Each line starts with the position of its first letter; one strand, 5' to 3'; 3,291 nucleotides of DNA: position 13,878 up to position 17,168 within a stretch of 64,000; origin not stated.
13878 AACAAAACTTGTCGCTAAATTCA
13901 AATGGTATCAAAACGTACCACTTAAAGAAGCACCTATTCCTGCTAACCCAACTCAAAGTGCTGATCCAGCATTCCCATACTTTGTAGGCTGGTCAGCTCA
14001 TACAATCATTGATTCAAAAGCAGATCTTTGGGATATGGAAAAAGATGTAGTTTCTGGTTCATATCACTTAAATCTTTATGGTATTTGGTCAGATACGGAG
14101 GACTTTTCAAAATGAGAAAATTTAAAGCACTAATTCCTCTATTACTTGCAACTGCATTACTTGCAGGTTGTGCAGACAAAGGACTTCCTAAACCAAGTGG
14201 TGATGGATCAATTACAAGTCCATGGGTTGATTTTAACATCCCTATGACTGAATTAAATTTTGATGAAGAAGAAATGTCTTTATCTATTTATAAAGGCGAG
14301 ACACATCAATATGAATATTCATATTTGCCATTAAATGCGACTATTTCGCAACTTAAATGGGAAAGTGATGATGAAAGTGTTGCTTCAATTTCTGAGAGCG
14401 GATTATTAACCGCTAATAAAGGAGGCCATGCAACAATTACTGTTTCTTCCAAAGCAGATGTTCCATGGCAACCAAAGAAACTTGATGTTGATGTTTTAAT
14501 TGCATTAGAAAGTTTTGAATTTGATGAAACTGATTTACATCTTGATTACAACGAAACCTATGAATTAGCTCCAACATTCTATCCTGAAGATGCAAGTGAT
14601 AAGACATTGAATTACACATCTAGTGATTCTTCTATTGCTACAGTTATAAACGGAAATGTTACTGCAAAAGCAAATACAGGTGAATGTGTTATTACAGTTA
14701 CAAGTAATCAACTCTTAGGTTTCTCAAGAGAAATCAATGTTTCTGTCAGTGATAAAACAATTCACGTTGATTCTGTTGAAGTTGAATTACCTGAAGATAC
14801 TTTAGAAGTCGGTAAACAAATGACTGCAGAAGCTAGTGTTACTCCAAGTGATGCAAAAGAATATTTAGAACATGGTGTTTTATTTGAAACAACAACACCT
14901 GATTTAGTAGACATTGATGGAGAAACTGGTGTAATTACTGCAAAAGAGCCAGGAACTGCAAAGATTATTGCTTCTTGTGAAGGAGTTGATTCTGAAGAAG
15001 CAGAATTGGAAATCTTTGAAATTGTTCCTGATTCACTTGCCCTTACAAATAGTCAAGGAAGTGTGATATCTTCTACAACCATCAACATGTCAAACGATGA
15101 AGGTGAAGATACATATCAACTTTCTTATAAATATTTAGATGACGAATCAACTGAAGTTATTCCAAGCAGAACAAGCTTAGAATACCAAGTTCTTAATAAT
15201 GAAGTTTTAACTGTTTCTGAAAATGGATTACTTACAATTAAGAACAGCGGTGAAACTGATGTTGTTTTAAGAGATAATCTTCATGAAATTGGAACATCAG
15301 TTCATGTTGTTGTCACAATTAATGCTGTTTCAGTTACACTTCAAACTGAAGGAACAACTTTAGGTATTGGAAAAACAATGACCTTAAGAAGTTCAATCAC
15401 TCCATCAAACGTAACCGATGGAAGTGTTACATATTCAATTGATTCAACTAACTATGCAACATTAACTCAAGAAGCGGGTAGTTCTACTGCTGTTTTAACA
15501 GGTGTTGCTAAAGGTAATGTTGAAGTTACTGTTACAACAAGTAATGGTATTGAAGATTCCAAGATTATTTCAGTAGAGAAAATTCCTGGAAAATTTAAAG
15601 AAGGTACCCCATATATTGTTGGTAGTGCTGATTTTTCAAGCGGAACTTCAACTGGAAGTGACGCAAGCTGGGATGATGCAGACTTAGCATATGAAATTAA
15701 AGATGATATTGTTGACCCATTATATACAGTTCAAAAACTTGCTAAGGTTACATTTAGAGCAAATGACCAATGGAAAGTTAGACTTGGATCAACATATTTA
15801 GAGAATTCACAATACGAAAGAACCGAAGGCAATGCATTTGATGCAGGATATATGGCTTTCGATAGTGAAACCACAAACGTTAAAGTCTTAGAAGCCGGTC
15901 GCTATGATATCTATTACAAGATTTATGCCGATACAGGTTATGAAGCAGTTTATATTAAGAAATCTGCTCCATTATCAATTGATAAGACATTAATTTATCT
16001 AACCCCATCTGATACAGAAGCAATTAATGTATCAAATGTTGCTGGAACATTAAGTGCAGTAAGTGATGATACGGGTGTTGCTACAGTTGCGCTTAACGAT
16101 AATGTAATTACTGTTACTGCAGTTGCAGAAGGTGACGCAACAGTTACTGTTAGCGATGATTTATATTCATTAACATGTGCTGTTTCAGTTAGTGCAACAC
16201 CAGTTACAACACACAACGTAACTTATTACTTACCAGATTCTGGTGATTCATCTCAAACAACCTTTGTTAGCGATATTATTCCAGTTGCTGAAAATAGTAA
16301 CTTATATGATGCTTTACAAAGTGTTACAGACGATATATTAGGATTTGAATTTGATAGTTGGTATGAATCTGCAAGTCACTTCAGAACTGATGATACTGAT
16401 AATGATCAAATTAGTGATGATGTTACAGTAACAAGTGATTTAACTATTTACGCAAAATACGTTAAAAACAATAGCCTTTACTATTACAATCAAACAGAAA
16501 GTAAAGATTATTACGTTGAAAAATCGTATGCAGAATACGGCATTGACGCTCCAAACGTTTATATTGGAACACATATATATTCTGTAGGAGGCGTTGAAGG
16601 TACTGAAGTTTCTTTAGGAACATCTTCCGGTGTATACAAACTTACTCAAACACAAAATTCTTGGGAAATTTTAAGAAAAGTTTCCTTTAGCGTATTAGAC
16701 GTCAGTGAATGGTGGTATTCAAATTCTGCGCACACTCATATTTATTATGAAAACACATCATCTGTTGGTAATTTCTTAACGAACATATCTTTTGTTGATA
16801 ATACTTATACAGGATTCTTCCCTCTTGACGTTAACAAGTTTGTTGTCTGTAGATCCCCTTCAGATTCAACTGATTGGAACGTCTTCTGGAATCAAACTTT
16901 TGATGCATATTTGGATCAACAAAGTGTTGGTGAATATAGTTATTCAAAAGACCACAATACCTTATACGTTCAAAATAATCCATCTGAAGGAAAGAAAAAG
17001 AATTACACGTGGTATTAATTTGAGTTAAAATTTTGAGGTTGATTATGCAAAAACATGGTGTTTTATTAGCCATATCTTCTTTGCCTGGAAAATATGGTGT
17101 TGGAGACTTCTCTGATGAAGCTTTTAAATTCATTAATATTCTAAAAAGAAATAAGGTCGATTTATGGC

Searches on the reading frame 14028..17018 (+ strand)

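Call 51: search_protein_families(library=pfam, proteins=[window:14028-17018:+], max_evalue=0.001)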
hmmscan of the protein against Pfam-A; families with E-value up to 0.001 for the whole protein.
window:14028-17018:+ (996 aa): 2 families
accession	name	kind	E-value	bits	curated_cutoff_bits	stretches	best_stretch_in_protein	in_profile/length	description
PF02368.24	Big_2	-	9.4e-45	150.9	22.8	4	84-143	11-70/79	Bacterial Ig-like domain (group 2)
PF21461.3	HL_N-beta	-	3.6e-08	33.5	27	0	112-142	17-45/57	Hyaluronate lyase, N-terminal beta-sheet domain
